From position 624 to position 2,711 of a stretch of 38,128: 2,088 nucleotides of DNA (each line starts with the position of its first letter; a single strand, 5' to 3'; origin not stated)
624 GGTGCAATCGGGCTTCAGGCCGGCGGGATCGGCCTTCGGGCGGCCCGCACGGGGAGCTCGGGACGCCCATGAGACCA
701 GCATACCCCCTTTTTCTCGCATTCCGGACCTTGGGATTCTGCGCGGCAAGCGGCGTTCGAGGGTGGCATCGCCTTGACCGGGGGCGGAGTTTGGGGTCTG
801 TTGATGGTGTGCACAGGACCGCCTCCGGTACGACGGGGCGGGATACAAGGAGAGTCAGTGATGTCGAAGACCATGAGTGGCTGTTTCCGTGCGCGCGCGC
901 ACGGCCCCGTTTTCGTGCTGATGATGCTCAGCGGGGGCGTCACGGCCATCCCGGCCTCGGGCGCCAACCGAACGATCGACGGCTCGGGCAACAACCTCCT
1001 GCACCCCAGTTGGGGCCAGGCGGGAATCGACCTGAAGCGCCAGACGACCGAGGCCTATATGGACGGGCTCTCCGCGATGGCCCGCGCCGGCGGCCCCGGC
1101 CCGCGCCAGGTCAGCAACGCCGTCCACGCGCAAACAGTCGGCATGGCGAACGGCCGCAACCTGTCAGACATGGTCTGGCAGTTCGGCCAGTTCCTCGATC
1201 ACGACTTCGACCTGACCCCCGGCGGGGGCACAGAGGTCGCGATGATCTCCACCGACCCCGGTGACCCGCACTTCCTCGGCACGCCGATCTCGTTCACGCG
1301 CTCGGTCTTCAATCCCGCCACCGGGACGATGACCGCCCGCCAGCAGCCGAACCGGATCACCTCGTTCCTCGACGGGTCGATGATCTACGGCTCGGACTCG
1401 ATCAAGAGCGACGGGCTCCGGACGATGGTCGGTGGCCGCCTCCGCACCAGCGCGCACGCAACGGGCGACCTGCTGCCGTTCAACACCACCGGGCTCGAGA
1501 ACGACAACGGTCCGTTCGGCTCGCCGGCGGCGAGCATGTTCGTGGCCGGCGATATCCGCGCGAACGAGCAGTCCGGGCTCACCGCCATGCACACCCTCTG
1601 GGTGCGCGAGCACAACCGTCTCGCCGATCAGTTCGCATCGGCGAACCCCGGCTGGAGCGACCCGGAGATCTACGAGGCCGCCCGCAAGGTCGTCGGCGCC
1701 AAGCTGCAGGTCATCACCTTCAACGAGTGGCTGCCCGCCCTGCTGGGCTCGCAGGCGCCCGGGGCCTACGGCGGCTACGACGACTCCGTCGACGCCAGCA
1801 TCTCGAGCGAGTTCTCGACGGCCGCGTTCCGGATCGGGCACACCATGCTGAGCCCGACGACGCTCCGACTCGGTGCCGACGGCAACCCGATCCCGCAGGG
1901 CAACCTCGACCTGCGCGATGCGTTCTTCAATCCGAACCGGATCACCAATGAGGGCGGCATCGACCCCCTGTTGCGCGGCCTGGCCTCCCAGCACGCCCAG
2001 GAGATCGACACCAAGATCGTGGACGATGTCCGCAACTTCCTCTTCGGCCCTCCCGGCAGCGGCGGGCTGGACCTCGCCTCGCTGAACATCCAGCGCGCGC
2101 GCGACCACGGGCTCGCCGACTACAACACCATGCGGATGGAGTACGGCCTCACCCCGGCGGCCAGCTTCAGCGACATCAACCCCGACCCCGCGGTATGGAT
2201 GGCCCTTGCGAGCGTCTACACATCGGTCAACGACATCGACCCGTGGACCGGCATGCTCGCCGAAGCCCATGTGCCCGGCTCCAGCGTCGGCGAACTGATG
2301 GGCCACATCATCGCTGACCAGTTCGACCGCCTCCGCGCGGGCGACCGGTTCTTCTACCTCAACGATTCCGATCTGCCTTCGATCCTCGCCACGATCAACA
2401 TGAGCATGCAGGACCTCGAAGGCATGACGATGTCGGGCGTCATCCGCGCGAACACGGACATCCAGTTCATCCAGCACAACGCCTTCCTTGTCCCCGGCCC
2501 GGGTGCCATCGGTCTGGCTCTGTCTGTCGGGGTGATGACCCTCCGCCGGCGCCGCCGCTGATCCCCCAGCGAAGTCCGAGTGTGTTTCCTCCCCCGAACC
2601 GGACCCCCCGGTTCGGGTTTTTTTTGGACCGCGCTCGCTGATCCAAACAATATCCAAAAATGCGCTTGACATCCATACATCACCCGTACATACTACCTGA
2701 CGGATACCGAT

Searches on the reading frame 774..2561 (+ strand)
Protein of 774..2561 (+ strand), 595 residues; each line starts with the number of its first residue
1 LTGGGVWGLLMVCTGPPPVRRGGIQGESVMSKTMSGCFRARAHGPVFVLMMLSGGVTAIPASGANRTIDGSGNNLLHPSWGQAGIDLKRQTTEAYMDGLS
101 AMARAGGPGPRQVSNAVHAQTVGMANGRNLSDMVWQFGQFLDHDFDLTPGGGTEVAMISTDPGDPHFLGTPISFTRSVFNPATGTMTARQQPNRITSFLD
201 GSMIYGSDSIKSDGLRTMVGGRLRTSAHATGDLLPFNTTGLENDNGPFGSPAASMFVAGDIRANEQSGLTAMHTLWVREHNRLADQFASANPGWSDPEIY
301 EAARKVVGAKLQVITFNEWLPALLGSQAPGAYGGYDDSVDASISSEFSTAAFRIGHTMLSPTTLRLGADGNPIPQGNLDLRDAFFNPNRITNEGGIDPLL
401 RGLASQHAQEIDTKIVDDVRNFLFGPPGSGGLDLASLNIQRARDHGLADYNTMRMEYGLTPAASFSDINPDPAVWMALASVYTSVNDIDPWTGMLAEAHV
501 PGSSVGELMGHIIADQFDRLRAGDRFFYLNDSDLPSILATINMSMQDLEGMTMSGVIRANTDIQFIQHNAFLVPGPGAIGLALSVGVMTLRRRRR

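Call 51: search_protein_families(library=pfam, proteins=[window:774-2561:+], max_evalue=0.001)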
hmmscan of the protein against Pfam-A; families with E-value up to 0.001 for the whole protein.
window:774-2561:+ (595 aa): 1 family
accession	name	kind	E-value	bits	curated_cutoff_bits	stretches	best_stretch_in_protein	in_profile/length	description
PF03098.20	An_peroxidase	-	4.6e-154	514.3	25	1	66-571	2-530/530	Animal haem peroxidase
